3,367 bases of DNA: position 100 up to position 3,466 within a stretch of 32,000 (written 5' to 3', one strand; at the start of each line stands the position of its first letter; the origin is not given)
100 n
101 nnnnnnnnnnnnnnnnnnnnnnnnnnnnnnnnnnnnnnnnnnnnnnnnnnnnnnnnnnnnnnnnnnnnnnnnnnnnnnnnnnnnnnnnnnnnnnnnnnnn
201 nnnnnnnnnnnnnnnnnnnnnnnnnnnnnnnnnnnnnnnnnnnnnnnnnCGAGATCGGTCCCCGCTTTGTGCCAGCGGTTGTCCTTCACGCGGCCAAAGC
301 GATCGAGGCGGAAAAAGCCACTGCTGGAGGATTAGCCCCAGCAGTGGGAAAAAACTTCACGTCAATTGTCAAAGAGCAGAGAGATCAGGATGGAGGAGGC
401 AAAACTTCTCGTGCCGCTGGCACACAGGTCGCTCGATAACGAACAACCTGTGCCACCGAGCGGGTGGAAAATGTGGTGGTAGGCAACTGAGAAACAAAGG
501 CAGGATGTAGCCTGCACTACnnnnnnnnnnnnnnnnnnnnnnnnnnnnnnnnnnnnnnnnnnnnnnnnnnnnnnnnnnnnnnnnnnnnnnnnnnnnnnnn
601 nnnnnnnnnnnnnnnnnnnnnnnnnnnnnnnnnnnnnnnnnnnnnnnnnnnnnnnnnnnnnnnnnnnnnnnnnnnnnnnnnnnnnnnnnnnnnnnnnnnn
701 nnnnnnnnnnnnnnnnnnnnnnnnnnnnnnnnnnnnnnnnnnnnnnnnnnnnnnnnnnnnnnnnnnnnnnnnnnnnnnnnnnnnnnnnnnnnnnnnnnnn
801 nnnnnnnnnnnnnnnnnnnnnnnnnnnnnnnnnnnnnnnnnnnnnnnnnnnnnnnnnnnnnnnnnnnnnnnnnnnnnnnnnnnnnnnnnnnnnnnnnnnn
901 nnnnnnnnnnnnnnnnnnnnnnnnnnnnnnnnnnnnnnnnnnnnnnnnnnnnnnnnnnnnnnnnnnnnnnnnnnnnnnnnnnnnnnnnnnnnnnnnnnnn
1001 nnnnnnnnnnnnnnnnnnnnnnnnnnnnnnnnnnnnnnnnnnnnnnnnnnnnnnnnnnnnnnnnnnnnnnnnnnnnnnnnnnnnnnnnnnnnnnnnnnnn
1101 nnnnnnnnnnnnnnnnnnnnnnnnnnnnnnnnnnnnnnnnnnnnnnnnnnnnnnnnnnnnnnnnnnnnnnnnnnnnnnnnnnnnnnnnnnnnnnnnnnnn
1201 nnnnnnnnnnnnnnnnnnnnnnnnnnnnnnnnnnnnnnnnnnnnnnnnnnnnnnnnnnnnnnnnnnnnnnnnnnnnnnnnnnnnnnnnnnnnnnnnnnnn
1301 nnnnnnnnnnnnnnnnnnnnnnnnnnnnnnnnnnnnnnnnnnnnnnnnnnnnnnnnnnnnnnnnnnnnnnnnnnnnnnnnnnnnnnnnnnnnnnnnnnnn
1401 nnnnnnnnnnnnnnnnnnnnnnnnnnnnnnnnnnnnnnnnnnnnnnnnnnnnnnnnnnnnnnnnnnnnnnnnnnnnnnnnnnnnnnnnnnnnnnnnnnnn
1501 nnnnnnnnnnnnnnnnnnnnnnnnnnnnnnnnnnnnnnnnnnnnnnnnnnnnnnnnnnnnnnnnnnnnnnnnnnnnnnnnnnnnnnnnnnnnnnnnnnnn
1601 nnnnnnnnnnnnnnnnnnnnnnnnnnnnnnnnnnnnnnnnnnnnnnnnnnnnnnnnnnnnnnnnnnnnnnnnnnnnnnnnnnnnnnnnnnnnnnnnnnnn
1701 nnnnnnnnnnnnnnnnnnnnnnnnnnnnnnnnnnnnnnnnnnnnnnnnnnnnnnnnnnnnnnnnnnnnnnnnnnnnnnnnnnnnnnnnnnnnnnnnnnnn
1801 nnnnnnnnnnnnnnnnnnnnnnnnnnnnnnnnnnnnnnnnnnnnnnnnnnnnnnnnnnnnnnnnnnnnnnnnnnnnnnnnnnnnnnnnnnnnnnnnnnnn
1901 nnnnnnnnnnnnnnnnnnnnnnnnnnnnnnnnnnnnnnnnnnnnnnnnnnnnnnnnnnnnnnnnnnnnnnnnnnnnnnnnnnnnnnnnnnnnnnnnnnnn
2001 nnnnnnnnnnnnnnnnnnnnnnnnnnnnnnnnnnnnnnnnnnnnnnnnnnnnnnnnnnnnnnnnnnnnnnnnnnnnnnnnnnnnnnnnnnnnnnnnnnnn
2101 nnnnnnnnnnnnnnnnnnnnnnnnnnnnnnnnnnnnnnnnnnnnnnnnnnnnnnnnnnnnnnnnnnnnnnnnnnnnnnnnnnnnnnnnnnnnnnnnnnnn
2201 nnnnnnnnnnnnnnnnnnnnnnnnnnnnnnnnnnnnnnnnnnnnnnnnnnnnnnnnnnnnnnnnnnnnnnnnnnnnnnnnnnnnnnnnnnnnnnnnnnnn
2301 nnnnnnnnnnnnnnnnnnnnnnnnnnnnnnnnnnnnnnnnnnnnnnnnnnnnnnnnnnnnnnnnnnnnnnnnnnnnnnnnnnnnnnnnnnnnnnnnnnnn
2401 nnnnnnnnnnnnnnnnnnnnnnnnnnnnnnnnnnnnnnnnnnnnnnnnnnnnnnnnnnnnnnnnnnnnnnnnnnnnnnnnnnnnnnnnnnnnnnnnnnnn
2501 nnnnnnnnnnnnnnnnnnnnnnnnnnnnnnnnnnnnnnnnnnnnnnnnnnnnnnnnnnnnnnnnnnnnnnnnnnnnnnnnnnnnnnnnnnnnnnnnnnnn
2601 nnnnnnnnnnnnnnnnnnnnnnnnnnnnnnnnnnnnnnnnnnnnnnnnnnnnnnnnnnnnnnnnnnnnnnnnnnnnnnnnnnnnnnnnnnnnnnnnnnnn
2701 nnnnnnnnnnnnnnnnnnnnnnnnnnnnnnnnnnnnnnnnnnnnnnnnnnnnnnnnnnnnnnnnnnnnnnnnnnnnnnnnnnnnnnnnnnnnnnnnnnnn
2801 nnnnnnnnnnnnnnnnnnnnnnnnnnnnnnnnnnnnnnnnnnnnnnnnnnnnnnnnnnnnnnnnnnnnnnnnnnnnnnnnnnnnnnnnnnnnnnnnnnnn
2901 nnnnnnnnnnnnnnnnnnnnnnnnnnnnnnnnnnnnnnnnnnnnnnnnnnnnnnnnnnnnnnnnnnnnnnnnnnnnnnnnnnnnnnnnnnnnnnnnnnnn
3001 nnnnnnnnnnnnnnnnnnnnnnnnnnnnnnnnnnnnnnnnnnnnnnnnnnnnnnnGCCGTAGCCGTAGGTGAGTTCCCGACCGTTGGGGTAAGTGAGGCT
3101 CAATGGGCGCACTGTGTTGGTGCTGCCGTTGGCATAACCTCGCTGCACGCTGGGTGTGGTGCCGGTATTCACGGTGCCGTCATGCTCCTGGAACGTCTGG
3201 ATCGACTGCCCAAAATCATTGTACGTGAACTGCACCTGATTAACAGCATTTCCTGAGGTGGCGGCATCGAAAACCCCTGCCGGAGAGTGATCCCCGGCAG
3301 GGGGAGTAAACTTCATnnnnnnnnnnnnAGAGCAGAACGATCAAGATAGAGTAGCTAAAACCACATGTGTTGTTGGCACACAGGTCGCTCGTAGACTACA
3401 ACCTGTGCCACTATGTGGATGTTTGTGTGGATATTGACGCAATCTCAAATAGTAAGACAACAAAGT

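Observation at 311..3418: Conserved two-hairpin junction element in front of rhs cassettes, with compensatory base changes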

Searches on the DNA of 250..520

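Call 27: search_rna_families(source=window, start=250, end=520, threshold=evalue, max_evalue=10)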
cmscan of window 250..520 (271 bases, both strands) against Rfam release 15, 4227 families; matches with E-value up to 10: 5.
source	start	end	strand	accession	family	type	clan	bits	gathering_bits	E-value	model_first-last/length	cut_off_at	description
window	289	309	+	RF01109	SBRMV1_UPD-PKd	Cis-reg;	-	14.2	33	6.2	1-21/21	no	Pseudoknot of upstream pseudoknot domain (UPD) of the 3'UTR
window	311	344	+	RF03109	Thermales-rpoB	Cis-reg;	-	13.6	77.3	2.7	37-70/89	no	Thermales-rpoB RNA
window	407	424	-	RF01556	TB9Cs3H2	Gene; snRNA; snoRNA; HACA-box;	-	13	50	5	1-63/63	no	Trypanosomatid snoRNA TB9Cs3H2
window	464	495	+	RF01124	sR36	Gene; snRNA; snoRNA; CD-box;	-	9.3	55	5.6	1-55/55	no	Small nucleolar RNA sR36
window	430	520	+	RF02142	HOXA11-AS1_6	Gene; lncRNA;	-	8.7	50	7.8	1-101/179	3'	HOXA11 antisense RNA 1 conserved region 6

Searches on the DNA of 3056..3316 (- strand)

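Call 69: search_with_rna_model(model_id=R1, sources=[L083, L085, L086, L043], filters=off, max_evalue=0.01)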
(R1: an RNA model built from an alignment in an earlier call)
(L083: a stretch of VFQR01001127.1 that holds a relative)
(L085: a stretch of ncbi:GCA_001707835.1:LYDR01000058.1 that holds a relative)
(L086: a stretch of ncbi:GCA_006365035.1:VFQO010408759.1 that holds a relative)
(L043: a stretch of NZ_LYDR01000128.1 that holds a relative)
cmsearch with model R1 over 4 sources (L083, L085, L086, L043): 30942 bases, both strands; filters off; matches with E-value up to 0.01: 6.
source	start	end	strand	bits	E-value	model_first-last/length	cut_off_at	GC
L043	6266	6325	+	64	2.4e-17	1-61/61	no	0.62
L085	2615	2675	-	56.4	4.5e-15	1-61/61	no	0.61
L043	4677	4737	+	49.7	4.3e-13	1-61/61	no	0.51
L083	3193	3253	-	39.7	4.3e-10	1-61/61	no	0.49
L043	3837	3896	+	27.4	2e-06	1-61/61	no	0.55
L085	4832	4891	-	26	5e-06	1-61/61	no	0.58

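Call 85: search_with_rna_model(model_id=R1, sources=[L087, L088, L089, L090, L091], filters=off, max_evalue=0.01)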
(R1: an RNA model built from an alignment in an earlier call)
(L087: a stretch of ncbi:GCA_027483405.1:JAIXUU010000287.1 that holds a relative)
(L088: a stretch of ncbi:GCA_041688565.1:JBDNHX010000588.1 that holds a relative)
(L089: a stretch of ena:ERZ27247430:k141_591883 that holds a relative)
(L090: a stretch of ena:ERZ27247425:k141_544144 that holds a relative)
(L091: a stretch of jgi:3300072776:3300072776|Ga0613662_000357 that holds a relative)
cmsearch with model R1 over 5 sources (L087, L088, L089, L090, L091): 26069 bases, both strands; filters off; matches with E-value up to 0.01: 2.
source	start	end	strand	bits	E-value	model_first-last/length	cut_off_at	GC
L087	1898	1958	-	23.7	2.1e-05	1-61/61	no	0.51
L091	1556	1615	-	21.7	7.9e-05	1-61/61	no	0.53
